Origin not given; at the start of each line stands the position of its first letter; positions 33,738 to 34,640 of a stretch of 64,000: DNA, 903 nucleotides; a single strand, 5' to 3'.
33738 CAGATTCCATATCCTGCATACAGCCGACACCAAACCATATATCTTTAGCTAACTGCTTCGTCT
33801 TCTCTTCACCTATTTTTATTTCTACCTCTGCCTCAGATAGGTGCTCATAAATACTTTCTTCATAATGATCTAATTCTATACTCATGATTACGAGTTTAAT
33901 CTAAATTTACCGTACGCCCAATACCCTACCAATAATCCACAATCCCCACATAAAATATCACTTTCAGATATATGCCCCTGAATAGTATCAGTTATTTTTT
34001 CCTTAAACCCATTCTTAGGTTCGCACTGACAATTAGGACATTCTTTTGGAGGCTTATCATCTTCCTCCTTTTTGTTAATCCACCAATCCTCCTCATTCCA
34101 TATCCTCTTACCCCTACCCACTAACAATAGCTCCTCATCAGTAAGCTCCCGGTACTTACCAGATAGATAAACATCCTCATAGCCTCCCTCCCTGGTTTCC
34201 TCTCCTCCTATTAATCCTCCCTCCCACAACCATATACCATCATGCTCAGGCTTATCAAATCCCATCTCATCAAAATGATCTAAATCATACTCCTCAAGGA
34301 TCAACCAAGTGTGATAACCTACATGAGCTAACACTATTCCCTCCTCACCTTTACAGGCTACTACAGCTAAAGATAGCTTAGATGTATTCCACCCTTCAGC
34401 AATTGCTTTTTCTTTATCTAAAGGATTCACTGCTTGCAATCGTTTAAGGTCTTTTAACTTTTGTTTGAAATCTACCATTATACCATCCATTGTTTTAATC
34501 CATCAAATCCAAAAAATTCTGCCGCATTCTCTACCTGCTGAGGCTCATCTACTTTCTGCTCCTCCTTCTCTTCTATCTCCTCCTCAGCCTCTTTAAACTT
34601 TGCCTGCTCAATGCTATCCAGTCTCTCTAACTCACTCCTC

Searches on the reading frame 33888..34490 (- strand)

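Call 95: search_protein_families(library=phrogs, proteins=[window:33888-34490:-], max_evalue=0.0001)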
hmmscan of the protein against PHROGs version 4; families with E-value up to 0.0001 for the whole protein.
window:33888-34490:- (200 aa): 1 family
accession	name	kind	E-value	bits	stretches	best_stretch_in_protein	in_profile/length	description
phrog_2993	-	unknown function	1.9e-14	54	1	135-196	4-62/90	-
